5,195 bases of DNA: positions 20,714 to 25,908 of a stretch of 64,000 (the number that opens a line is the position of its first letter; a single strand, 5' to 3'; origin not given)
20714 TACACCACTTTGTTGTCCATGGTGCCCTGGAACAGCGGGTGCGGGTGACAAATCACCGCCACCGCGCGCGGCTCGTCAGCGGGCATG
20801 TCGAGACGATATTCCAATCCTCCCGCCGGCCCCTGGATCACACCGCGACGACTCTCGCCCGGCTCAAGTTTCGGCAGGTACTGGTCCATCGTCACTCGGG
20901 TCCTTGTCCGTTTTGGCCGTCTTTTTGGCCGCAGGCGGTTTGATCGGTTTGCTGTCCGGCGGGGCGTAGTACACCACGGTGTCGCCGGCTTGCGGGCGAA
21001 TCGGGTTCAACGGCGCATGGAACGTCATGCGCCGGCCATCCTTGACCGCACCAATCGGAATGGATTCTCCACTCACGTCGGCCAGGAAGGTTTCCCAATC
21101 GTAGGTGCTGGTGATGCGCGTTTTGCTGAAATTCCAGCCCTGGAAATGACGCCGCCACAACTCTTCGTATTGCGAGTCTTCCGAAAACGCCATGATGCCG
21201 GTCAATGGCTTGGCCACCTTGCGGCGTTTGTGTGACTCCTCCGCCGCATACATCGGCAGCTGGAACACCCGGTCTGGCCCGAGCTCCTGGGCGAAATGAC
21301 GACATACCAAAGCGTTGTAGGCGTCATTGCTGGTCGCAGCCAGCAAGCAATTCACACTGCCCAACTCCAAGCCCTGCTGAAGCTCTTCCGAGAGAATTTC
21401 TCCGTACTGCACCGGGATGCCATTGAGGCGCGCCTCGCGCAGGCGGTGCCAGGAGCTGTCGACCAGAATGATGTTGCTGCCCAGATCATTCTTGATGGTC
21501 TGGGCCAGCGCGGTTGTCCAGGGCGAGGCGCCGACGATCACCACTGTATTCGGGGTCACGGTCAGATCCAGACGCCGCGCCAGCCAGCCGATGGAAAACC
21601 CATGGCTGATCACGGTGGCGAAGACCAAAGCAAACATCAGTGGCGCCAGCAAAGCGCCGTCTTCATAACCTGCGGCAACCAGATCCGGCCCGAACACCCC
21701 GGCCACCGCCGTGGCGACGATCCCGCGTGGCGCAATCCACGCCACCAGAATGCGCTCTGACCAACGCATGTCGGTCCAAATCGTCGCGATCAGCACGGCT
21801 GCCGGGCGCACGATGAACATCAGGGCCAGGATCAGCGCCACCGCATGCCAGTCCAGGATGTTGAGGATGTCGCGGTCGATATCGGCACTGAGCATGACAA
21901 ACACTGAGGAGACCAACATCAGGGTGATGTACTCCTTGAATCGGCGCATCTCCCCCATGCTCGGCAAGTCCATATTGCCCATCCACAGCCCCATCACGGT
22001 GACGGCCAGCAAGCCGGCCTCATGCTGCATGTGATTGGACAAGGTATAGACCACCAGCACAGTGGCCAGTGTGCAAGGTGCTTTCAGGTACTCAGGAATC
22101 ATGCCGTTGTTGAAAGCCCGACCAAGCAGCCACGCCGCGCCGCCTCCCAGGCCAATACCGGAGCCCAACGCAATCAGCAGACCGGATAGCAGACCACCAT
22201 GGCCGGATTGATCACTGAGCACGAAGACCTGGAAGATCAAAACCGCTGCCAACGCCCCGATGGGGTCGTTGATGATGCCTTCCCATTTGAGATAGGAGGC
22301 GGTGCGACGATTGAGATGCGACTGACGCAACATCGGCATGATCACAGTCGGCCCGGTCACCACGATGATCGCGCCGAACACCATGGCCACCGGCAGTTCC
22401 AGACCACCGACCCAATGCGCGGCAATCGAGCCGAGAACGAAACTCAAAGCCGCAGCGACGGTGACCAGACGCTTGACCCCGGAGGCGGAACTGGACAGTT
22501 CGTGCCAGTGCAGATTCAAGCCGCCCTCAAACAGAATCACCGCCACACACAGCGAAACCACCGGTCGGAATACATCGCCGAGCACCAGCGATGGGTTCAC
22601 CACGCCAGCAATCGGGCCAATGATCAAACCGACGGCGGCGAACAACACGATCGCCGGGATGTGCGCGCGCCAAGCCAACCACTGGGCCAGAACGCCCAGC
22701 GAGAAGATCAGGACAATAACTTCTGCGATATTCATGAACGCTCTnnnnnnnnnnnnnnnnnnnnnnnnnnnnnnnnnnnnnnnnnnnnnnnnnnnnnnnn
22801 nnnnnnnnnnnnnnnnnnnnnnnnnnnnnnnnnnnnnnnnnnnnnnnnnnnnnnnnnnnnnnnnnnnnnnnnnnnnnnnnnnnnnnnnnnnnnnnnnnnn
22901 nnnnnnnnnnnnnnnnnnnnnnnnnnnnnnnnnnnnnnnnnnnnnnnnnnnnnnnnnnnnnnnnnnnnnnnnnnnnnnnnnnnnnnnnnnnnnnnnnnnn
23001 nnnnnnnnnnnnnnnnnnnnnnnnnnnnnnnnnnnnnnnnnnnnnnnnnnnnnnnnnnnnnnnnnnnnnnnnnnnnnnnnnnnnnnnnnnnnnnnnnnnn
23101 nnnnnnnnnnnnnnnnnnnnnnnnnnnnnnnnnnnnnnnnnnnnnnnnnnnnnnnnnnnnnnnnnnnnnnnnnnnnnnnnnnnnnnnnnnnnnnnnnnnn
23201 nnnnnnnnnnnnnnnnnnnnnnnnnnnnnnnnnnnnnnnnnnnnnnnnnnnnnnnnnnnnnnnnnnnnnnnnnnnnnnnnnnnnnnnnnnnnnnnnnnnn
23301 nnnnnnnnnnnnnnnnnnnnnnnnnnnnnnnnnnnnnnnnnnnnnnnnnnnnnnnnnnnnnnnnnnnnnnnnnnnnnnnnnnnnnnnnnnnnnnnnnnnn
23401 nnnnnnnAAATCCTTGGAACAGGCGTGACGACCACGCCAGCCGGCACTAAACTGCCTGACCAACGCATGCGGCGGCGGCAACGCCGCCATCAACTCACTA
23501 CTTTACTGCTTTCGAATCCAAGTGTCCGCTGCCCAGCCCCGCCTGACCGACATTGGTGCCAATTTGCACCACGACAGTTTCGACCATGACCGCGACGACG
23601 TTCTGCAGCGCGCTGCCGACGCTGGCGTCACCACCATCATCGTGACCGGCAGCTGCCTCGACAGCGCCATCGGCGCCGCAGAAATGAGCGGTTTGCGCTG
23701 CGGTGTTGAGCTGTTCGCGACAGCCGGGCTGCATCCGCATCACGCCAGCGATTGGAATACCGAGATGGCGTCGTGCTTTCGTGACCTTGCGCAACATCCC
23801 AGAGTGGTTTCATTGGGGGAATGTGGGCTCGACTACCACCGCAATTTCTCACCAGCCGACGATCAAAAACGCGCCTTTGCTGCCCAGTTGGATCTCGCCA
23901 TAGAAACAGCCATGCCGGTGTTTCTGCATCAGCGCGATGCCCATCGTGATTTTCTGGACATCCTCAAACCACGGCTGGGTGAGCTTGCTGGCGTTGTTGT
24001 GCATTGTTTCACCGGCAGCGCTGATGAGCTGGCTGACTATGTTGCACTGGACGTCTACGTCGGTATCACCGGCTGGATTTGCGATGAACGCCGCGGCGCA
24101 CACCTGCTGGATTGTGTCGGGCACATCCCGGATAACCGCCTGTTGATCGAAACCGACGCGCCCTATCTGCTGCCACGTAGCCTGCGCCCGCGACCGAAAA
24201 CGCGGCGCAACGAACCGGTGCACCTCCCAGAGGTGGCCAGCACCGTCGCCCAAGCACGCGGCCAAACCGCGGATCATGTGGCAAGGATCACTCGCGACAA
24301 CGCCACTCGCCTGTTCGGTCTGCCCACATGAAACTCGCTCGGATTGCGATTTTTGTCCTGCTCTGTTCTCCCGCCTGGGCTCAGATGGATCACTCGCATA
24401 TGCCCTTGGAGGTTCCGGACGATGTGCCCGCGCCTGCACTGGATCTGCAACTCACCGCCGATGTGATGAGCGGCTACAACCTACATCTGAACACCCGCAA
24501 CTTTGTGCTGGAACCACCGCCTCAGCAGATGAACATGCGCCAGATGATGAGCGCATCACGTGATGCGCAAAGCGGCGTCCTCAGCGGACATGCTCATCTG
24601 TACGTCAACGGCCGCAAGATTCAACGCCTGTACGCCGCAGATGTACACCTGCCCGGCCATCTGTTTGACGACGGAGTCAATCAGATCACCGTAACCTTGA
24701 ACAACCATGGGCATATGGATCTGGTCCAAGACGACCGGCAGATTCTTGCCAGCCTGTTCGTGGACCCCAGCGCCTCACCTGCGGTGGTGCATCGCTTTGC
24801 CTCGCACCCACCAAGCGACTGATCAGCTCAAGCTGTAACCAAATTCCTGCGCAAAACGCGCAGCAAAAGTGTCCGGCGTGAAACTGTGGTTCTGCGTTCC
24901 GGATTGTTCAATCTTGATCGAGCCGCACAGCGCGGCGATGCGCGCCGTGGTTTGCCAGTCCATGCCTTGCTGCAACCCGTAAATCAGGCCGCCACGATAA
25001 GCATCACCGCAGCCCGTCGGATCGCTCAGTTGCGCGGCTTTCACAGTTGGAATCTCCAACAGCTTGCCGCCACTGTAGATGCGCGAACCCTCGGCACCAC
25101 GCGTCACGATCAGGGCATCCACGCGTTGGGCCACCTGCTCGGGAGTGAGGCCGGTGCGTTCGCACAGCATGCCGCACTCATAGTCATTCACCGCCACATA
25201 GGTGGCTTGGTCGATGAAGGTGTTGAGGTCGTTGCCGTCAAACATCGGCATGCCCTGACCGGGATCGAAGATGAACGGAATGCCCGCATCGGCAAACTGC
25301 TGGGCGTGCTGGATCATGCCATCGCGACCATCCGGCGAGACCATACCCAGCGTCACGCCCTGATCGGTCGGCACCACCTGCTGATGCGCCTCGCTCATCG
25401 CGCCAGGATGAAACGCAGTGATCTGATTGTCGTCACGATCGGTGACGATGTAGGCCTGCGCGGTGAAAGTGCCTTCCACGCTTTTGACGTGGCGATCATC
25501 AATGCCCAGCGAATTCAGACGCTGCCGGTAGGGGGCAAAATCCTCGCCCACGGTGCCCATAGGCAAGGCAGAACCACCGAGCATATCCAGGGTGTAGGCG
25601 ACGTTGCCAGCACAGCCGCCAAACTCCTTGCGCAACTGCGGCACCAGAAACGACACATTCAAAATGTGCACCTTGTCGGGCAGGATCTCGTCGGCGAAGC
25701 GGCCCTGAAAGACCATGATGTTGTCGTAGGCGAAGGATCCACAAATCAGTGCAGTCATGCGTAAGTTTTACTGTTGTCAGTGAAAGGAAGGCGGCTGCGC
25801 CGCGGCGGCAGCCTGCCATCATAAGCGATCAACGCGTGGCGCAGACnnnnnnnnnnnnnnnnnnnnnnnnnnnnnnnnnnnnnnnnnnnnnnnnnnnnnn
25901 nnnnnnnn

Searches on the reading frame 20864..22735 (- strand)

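Call 23: search_protein_families(library=pfam, proteins=[window:20864-22735:-], max_evalue=0.00001)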
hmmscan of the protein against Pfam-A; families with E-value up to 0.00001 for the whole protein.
window:20864-22735:- (623 aa): 2 families
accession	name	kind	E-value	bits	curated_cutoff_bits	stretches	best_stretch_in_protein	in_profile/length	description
PF00999.27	Na_H_Exchanger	-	3e-35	122.2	26.2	1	16-387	6-374/375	Sodium/hydrogen exchanger, transmembrane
PF02254.24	TrkA_N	-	3.9e-10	40.5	23.8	1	398-488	1-89/116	TrkA-N domain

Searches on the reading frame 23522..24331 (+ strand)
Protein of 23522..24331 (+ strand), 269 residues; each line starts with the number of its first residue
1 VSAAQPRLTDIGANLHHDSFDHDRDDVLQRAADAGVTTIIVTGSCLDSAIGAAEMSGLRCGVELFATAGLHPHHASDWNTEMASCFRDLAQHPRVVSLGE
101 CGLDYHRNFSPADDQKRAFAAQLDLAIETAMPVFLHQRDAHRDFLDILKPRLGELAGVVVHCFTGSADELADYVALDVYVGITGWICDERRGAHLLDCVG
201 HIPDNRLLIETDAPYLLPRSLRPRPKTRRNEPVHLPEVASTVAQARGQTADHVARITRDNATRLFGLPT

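Call 23: search_protein_families(library=pfam, proteins=[window:23522-24331:+], max_evalue=0.00001)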
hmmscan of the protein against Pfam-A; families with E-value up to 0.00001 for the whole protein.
window:23522-24331:+ (269 aa): 1 family
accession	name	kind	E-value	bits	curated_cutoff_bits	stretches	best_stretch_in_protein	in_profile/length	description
PF01026.27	TatD_DNase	-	1.5e-67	228.1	27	1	10-266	2-253/253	TatD related DNase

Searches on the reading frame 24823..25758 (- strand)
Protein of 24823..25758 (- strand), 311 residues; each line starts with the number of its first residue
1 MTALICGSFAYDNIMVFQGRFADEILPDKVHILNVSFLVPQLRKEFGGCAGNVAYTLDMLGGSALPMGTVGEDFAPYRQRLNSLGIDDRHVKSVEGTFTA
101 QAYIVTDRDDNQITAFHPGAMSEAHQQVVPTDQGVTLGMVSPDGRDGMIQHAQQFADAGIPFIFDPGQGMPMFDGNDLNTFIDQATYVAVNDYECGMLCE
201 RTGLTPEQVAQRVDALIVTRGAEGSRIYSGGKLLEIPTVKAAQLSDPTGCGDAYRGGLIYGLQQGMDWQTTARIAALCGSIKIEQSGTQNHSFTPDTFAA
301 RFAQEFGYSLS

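Call 23: search_protein_families(library=pfam, proteins=[window:24823-25758:-], max_evalue=0.00001)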
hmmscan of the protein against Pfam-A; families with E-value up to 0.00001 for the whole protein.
window:24823-25758:- (311 aa): 1 family
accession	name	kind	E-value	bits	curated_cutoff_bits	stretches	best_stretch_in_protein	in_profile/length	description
PF00294.29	PfkB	-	4.2e-42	145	25.8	1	34-290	24-297/302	pfkB family carbohydrate kinase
